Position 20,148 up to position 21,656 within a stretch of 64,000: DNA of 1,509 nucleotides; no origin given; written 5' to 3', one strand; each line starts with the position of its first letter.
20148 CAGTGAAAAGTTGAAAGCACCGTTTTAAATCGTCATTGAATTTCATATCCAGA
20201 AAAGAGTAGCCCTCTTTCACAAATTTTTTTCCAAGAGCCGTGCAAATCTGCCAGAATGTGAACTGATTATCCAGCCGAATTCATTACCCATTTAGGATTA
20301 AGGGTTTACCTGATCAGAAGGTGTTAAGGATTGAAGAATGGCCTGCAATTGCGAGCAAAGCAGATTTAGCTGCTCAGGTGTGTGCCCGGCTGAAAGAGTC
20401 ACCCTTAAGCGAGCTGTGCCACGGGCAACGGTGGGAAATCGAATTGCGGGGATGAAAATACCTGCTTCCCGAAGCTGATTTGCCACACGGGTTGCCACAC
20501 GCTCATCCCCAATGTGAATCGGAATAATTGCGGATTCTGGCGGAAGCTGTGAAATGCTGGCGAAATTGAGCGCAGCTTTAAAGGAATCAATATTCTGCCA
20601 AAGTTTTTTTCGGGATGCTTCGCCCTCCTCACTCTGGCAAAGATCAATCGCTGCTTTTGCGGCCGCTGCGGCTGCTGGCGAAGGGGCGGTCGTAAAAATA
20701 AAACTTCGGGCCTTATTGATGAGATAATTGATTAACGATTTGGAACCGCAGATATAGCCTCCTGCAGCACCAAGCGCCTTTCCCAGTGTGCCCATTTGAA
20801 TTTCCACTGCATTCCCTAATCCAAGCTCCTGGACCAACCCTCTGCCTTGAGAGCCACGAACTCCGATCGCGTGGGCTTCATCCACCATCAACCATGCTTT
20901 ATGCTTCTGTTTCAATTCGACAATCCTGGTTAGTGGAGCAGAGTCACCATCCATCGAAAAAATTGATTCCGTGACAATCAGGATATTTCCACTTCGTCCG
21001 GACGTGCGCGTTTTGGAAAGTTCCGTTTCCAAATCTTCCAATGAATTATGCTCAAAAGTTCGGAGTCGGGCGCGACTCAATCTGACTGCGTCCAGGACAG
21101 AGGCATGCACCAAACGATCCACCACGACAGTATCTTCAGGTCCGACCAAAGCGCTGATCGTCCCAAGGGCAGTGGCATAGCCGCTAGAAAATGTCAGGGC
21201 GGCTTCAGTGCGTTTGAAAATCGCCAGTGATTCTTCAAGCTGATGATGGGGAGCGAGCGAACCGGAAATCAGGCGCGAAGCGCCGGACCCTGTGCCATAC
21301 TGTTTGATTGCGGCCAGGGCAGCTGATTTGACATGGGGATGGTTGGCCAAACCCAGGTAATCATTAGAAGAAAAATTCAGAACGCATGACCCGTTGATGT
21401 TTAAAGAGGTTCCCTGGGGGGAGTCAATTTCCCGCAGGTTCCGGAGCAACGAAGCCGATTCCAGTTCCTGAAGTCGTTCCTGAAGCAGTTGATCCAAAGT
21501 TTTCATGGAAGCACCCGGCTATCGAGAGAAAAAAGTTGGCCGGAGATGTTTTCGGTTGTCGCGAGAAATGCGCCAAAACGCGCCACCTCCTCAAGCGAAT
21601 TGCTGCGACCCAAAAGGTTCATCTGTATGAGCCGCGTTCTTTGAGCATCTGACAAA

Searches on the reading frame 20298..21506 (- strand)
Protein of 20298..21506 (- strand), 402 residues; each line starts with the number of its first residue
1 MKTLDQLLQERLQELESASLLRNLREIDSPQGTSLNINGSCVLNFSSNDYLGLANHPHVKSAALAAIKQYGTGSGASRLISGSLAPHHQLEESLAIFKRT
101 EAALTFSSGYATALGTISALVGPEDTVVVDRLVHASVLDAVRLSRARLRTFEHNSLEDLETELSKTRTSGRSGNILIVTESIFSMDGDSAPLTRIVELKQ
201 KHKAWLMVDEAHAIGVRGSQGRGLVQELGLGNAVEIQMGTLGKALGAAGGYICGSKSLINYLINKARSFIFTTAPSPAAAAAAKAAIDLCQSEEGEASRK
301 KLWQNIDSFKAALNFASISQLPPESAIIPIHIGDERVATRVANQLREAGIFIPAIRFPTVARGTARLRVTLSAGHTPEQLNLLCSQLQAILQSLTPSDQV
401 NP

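Call 7: search_protein_families(library=pfam, proteins=[window:20298-21506:-])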
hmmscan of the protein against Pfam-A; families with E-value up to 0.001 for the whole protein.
window:20298-21506:- (402 aa): 3 families
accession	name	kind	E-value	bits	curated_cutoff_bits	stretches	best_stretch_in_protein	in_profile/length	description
PF00155.27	Aminotran_1_2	-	3.9e-64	217.5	19.7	1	42-386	3-360/361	Aminotransferase class I and II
PF01053.26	Cys_Met_Meta_PP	-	1.6e-05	24.1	27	1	87-213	54-177/381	Cys/Met metabolism PLP-dependent enzyme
PF01041.23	DegT_DnrJ_EryC1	-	4.5e-05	23.3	19.8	1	88-217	27-153/360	DegT/DnrJ/EryC1/StrS aminotransferase family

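Call 8: search_protein_families(library=ncbifam, proteins=[window:20298-21506:-])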
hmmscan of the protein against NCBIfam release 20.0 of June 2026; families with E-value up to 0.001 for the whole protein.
window:20298-21506:- (402 aa): 17 families
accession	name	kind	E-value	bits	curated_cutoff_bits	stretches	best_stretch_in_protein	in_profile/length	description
TIGR00858.1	bioF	equivalog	1.3e-135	451.8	426.45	1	21-388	2-365/365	8-amino-7-oxononanoate synthase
TIGR01825.1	gly_Cac_T_rel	subfamily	3.1e-117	391.5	535.4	1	8-390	1-378/385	BioF/Kbl family PLP-dependent acyltransferase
NF005394.0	PRK06939.1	equivalog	2.7e-116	388.6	460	1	3-388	4-388/397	glycine C-acetyltransferase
NF047600.1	SerpalmtaseCFB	equivalog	1.5e-96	323.4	640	1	12-394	15-392/395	serine palmitoyltransferase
TIGR01822.1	2am3keto_CoA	equivalog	2.3e-92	309.9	493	1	6-382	3-378/393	glycine C-acetyltransferase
NF047599.1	SerpalmtaseBetaP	equivalog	2e-91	306.6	500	1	10-393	15-392/394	serine palmitoyltransferase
TIGR01821.1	5aminolev_synth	equivalog_domain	1.1e-85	288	338.55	1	6-394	5-397/402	5-aminolevulinate synthase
NF047603.1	SerpalmtaseAlphaP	equivalog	5.1e-66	223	670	1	24-389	31-391/399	serine palmitoyltransferase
NF005526.0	PRK07179.1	equivalog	1.3e-59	201.8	428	1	42-393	56-398/407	alpha-hydroxyketone-type quorum-sensing autoinducer synthase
NF005697.0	PRK07505.1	subfamily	2.9e-50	171.1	342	1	27-393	35-401/405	hypothetical protein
NF004608.1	PRK05937.1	equivalog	2.7e-49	167.9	399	1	40-393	2-348/366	8-amino-7-oxononanoate synthase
NF041364.1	GntC_guanitoxin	equivalog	1.4e-07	30.8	415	1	189-385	153-351/356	guanitoxin biosynthesis PLP-dependent (S)-gamma-hydroxy-L-arginine cyclodehydratase GntC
NF004627.0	PRK05968.1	subfamily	8.1e-06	25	508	1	88-214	66-188/389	hypothetical protein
NF006488.0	PRK08912.1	equivalog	0.00015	20.8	498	1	62-283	51-275/387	aminotransferase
TIGR03947.1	viomycin_VioD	equivalog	0.00023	20.2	390.9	1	105-262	75-234/359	capreomycidine synthase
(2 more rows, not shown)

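Call 12: find_homologous_proteins(query=window:20298-21506:-)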
Query window:20298-21506:- (402 aa): 7999 proteins with E <= 0.001 among 8000 candidates; the best 120 are listed.
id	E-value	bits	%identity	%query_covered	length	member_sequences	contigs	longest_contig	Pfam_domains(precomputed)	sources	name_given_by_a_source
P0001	4.6e-255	863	100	100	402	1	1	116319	PF00155.28,PF01053.27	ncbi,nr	ncbi:MAG: 8-amino-7-oxononanoate synthase [Verrucomicrobiota bacterium]|nr:8-amino-7-oxononanoate sy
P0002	4.5e-145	501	62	97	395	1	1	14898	PF00155.28,PF01053.27,PF01041.24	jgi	-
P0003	8.9e-144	497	62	97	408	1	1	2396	PF00155.28,PF01053.27,PF01041.24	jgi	jgi:8-amino-7-oxononanoate synthase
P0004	6.1e-143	494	60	97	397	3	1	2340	PF00155.28,PF01041.24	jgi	jgi:8-amino-7-oxononanoate synthase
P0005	8.3e-143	494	61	97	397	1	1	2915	PF00155.28,PF01053.27,PF01041.24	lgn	-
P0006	2.8e-142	492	61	96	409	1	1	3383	PF00155.28,PF01053.27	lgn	-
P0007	4.5e-142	491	59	98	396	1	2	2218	PF00155.28,PF01053.27,PF01041.24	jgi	jgi:8-amino-7-oxononanoate synthase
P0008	7.6e-142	491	57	100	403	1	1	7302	PF00155.28,PF01053.27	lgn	-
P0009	5.0e-141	488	60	97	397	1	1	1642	PF00155.28,PF01053.27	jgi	jgi:8-amino-7-oxononanoate synthase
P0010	6.2e-141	488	61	94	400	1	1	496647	PF00155.28,PF01041.24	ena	-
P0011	6.5e-141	488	58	97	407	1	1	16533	PF00155.28,PF01053.27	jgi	jgi:8-amino-7-oxononanoate synthase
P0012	6.6e-141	488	59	97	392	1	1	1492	PF00155.28,PF01053.27,PF01041.24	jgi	jgi:8-amino-7-oxononanoate synthase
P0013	6.9e-141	488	58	99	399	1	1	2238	PF00155.28,PF01053.27,PF01041.24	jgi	jgi:8-amino-7-oxononanoate synthase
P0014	9.7e-141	487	58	99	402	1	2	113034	PF00155.28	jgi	jgi:8-amino-7-oxononanoate synthase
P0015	1.1e-140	487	58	97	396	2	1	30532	PF00155.28,PF00266.26,PF01053.27,PF01041.24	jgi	jgi:8-amino-7-oxononanoate synthase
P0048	6.5e-139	481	57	99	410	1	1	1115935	PF00155.28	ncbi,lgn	-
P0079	4.3e-138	478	58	97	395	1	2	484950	PF00155.28,PF01053.27,PF01041.24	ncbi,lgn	ncbi:MAG: 8-amino-7-oxononanoate synthase [Limisphaerales bacterium]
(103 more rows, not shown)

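Call 13: search_solved_structures(query=window:20298-21506:-, max_evalue=1e-20)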
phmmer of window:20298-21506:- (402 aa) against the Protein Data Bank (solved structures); distinct sequences matched with E-value up to 1e-20: 50.
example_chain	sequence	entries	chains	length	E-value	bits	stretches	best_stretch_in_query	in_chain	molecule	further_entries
5jay_A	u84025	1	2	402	8.6e-83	281.6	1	4-389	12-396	8-amino-7-oxononanoate synthase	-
6onn_A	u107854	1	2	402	9.7e-81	274.8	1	3-383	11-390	8-amino-7-oxononanoate synthase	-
8s1y_A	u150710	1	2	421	1.1e-79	271.4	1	8-383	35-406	8-amino-7-oxononanoate synthase/2-amino-3-ketobutyrate coenzyme A ligase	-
3tqx_A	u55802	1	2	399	2.2e-79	270.3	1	5-382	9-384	2-amino-3-ketobutyrate coenzyme A ligase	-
7poa_A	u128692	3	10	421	2.8e-79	270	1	8-383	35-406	8-amino-7-oxononanoate synthase/2-amino-3-ketobutyrate coenzyme A ligase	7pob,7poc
5vnx_A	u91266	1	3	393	1.9e-77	264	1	4-383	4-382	8-amino-7-oxononanoate synthase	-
1fc4_A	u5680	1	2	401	3.2e-76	259.9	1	9-382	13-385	2-AMINO-3-KETOBUTYRATE CONENZYME A LIGASE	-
1bs0_A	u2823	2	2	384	3.6e-76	259.8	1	16-385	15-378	PROTEIN (8-AMINO-7-OXONANOATE SYNTHASE) | 8-amino-7-oxononanoate synthase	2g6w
8dle_A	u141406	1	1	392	3.7e-76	259.8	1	16-385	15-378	8-amino-7-oxononanoate synthase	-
1dj9_A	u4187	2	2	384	1.3e-74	254.7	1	18-385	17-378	8-AMINO-7-OXONONANOATE SYNTHASE | 8-AMINO-7-OXONANOATE SYNTHASE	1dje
7v58_A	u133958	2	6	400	1.7e-74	254.3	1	6-382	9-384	2-amino-3-ketobutyrate coenzyme A ligase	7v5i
3a2b_A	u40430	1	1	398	3e-70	240.3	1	12-387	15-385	Serine palmitoyltransferase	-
8guh_A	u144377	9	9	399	3e-70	240.3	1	12-387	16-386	Serine palmitoyltransferase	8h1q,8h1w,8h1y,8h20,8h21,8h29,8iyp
3wy7_A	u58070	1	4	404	1.5e-69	238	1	42-389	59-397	8-amino-7-oxononanoate synthase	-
7s5m_A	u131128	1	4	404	1.5e-69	238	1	42-389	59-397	8-amino-7-oxononanoate synthase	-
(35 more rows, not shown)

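Call 14: find_encoding_contigs(protein=P0048, flank=8000, max_places=2)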
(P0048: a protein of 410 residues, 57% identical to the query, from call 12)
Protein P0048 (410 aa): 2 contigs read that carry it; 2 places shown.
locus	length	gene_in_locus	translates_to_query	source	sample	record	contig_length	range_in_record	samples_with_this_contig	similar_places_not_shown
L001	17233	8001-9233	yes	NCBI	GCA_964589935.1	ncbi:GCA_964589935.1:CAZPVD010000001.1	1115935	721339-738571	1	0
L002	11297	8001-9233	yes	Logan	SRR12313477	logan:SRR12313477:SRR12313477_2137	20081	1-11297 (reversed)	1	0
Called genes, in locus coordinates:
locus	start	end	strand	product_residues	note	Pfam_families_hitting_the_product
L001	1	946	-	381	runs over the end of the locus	PF00174:Oxidored_molyb, PF03404:Mo-co_dimer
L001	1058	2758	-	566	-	PF04151:PPC (faint)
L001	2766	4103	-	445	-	PF07394:DUF1501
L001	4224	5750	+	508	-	PF00370:FGGY_N, PF02782:FGGY_C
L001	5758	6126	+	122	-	-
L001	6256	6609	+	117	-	PF02482:Ribosomal_S30AE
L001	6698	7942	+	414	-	PF01979:Amidohydro_1, PF07969:Amidohydro_3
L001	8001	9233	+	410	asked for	PF00155:Aminotran_1_2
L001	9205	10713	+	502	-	PF00202:Aminotran_3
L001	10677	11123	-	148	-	PF00583:Acetyltransf_1, PF13508:Acetyltransf_7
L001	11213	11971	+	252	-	PF07963:N_methyl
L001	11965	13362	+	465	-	PF03331:LpxC, PF07977:FabA, PF22817:ApeP-like (weak), PF22818:ApeI-like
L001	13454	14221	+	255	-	PF00132:Hexapep (weak), PF25084:LbH_EIF2B (faint), PF25087:GMPPB_C (weak), PF13720:Acetyltransf_11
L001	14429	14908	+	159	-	-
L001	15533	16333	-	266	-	PF02811:PHP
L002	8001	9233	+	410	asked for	PF00155:Aminotran_1_2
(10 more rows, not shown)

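Call 15: find_encoding_contigs(protein=P0079, flank=8000, max_places=2)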
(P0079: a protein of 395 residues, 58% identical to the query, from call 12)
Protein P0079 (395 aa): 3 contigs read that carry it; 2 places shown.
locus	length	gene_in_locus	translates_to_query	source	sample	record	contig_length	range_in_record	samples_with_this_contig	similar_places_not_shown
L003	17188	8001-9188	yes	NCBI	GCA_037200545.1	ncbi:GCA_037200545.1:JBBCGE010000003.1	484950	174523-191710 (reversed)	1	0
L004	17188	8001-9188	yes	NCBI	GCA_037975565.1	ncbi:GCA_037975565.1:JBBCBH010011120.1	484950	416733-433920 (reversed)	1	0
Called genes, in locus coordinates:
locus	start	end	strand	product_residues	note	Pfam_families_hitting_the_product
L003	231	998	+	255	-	PF00578:AhpC-TSA, PF13905:Thioredoxin_8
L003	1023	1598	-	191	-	PF05683:Fumerase_C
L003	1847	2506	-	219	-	PF11185:DUF2971 (faint)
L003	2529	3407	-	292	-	PF05681:Fumerase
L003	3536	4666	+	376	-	PF00365:PFK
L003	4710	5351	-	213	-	PF04963:Sigma54_CBD (weak), PF04552:Sigma54_DBD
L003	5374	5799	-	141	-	PF04963:Sigma54_CBD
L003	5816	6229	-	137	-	-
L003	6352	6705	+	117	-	PF02482:Ribosomal_S30AE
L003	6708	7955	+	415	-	PF01979:Amidohydro_1, PF07969:Amidohydro_3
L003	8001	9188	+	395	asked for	PF00155:Aminotran_1_2, PF01041:DegT_DnrJ_EryC1 (faint), PF01053:Cys_Met_Meta_PP (weak)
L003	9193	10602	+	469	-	PF00202:Aminotran_3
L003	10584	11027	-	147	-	PF07690:MFS_1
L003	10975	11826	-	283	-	PF07690:MFS_1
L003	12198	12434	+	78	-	-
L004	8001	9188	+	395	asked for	PF00155:Aminotran_1_2, PF01041:DegT_DnrJ_EryC1 (faint), PF01053:Cys_Met_Meta_PP (weak)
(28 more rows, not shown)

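Call 16: find_encoding_contigs(protein=P0010, flank=8000, max_places=2)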
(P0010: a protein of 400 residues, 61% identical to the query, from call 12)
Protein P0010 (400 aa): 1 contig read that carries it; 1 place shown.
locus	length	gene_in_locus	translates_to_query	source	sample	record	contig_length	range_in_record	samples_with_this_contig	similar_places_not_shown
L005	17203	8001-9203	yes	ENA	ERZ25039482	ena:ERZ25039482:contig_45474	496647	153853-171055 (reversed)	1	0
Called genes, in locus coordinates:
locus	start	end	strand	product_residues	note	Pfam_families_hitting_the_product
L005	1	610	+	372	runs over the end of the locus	-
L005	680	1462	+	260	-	PF05690:ThiG, PF00977:His_biosynth (faint)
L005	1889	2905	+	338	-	PF00294:PfkB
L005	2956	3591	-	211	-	-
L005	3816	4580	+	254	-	PF02548:Pantoate_transf, PF13714:PEP_mutase (faint)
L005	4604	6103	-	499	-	PF00309:Sigma54_AID, PF04963:Sigma54_CBD, PF04552:Sigma54_DBD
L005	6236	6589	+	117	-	PF02482:Ribosomal_S30AE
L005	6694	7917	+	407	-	PF01979:Amidohydro_1, PF07969:Amidohydro_3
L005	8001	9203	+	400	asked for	PF00155:Aminotran_1_2, PF01041:DegT_DnrJ_EryC1 (weak)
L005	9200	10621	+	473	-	PF00202:Aminotran_3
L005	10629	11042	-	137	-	PF01878:EVE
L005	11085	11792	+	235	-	PF01168:Ala_racemase_N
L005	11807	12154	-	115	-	-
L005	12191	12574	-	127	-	PF00190:Cupin_1, PF02311:AraC_binding, PF01050:MannoseP_isomer (weak), PF07883:Cupin_2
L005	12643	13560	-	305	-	PF00892:EamA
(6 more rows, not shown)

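Call 27: find_related_loci(query=A1, collection=genome_contigs, flank=7000)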
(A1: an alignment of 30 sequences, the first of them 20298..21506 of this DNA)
Query A1 (402 aa) in genome_contigs; peptide patterns used: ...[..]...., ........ (x = any residue, [..] = any of these).
600 stretches matched a pattern (row limit reached: there are more); 592 encode a relative of the query (tblastn E <= 1e-3); the best 80 are kept; 80 distinct loci.
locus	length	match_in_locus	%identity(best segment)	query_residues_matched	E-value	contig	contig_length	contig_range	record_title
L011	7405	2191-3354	58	1-388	5e-142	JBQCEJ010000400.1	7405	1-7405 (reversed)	MAG: Verrucomicrobiota bacterium isolate bin124 k141_2524764, whole genome shotgun sequence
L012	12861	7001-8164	59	4-391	2e-140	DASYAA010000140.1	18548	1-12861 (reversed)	MAG TPA_asm: Verrucomicrobiia bacterium isolate SMAG_U4867 k141_753692, whole genome shotgun sequence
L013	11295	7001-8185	57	1-387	8e-140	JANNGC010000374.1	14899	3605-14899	MAG: Pedosphaera sp. isolate OTE_75_metabat_229 OTE_75_k141_2042595, whole genome shotgun sequence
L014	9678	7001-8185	57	4-390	2e-137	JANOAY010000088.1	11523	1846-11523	MAG: Pedosphaera sp. isolate VAR_18_metabat_257_sub VAR_18_k141_3992390, whole genome shotgun sequence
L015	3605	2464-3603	58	1-378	8e-142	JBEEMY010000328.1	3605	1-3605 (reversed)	MAG: Verrucomicrobiota bacterium isolate comocreek_2019_sw_WHONDRS-S19S_0026_F_bin.3 scaffold_1575, whole genome shotgun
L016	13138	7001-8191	57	3-402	5e-136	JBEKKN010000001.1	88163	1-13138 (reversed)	MAG: Verrucomicrobiota bacterium isolate SPRUCE 348 SPRUCE_348_1, whole genome shotgun sequence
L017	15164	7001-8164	57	1-390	2e-135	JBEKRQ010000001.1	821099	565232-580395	MAG: Verrucomicrobiota bacterium isolate SPRUCE 514 SPRUCE_514_1, whole genome shotgun sequence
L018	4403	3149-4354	52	1-402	2e-137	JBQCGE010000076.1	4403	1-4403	MAG: Verrucomicrobiota bacterium isolate bin245 k141_156670, whole genome shotgun sequence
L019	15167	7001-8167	58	1-388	6e-133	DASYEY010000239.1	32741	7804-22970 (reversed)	MAG TPA_asm: Verrucomicrobiia bacterium isolate SMAG_U4999 k141_258895, whole genome shotgun sequence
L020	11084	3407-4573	56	2-390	2e-132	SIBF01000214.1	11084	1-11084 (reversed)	MAG: Pedosphaera sp. isolate Baikal-deep-G226 BACOMB-C28495, whole genome shotgun sequence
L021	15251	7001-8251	55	1-392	5e-132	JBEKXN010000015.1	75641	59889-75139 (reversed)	MAG: Verrucomicrobiota bacterium isolate SPRUCE 652 SPRUCE_652_15, whole genome shotgun sequence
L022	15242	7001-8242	54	1-402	7e-132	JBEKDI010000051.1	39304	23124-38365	MAG: Verrucomicrobiota bacterium isolate SPRUCE 17 SPRUCE_17_51, whole genome shotgun sequence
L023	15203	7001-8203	56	1-393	1e-131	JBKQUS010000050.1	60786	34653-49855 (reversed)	MAG: Limisphaerales bacterium isolate SEr2D2E2F__bin_178 SEr2D2E2F_000000082602, whole genome shotgun sequence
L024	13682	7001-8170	55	1-390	2e-131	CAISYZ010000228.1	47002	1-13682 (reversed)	MAG: uncultured Verrucomicrobia subdivision 3 bacterium isolate AM_bin-2963 genome assembly, contig: bin-2963:228/260, w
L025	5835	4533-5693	56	1-383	9e-132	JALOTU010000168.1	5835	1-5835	MAG: Verrucomicrobia bacterium isolate Prado241 scaffold_32863, whole genome shotgun sequence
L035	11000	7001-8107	53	9-388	1e-121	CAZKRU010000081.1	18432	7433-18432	MAG TPA_asm: uncultured Verrucomicrobiota bacterium isolate SRP287051_co2_250 genome assembly, contig: NODE_5738_length_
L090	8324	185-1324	43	8-388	4e-98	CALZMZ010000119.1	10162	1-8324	MAG: Thermodesulfovibrionia bacterium isolate FO_M_Nitrospirota_06 genome assembly, contig: scaffold_13424, whole genome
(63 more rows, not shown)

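Call 34: search_dna_similar(query=window:20298-21506:-, collection=plasmids, mode=protein, max_rows=60, rows=spread, max_evalue=1e-20)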
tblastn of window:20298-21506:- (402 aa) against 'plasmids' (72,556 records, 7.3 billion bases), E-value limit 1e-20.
Records with a match: 730; places in all: 846; records where one place covers at least 80% of the query: 712.
Best place of each record, by identity: <60% 730.
By first word of the organism name: Ralstonia 113; Rhizobium 85; Sinorhizobium 53; Burkholderia 45; Bacillus 42; Streptomyces 26; Acinetobacter 25; Mesorhizobium 19; Bradyrhizobium 17; Roseomonas 16; and 100 more.
By predicted mobility (MOB-suite, as given by PLSDB): non-mobilizable 423; mobilizable 167; conjugative 140.
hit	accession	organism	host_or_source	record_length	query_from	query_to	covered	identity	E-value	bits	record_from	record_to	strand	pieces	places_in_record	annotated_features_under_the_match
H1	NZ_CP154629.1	Acetoanaerobium noterae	cell culture,Sludge of a digestion ...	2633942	27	381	88%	44.2%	3e-80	276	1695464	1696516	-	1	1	none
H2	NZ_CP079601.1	Klebsiella pneumoniae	Homo sapiens,Endotracheal aspirate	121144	32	388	89%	42.3%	1e-57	210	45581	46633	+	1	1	bioF: 8-amino-7-oxononanoate synthase | bioC: malonyl-ACP O-methyltransferase BioC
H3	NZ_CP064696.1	Bradyrhizobium sp. 184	Acmispon strigosus,cell culture,root ...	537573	43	394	88%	41.8%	4e-50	188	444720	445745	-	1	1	8-amino-7-oxononanoate synthase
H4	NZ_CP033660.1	Burkholderia glumae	bacterial cell,diseased rice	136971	24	388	91%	39.9%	2e-63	227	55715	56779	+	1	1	aminotransferase class I/II-fold pyridoxal phosphate-dependent enzyme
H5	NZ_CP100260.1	Burkholderia glumae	cell culture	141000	24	388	91%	39.9%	2e-63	227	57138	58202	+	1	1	aminotransferase class I/II-fold pyridoxal phosphate-dependent enzyme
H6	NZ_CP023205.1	Burkholderia glumae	Oryza sativa,Cell culture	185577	24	388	91%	39.9%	2e-63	227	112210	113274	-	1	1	aminotransferase class I/II-fold pyridoxal phosphate-dependent enzyme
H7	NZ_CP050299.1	Mesorhizobium huakuii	Oxytropis kamtschatica,cell ...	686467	43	395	88%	41.0%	3e-51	192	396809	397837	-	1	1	8-amino-7-oxononanoate synthase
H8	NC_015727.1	Cupriavidus necator N-1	soil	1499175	42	387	86%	41.2%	3e-55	203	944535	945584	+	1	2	record has no annotation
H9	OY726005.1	Phocaeicola massiliensis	-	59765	24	394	92%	38.1%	5e-60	217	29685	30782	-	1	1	record has no annotation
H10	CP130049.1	Sinorhizobium meliloti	Medicago,Cell culture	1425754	42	394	88%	39.8%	2e-41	196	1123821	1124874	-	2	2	none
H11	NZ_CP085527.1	Sinorhizobium meliloti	Medicago,cell culture,lupulina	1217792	42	394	88%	39.8%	8e-51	191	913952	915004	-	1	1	none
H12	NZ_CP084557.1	Arthrobacter sp. FW306-05-C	isolate,terrestrial sediment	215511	42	394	88%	39.6%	4e-38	153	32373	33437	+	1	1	8-amino-7-oxononanoate synthase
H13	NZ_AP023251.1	Mesorhizobium sp. 131-2-5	Lotus japonicus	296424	43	395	88%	39.3%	3e-50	189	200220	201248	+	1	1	8-amino-7-oxononanoate synthase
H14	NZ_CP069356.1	Microvirga sp. VF16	Vachellia farnesiana,Cell culture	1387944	42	393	88%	39.2%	3e-54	200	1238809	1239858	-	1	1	none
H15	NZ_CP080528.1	Mesorhizobium sp. AR07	Oxytropis sp.,Cell culture,root nodule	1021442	43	372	82%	41.4%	5e-49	185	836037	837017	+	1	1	record has no annotation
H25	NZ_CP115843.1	Agrobacterium tumefaciens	willow,cell culture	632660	30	390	90%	36.2%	1e-47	181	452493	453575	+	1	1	hemA: 5-aminolevulinate synthase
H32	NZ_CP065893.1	Paracoccus marcusii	Cancer pagurus,whole ...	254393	25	393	92%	34.7%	4e-51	191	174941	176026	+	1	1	glycine C-acetyltransferase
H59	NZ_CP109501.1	Streptomyces sp. NBC_01426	-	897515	46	397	88%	26.3%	7e-23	108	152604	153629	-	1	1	cqsA: alpha-hydroxyketone-type quorum-sensing autoinducer synthase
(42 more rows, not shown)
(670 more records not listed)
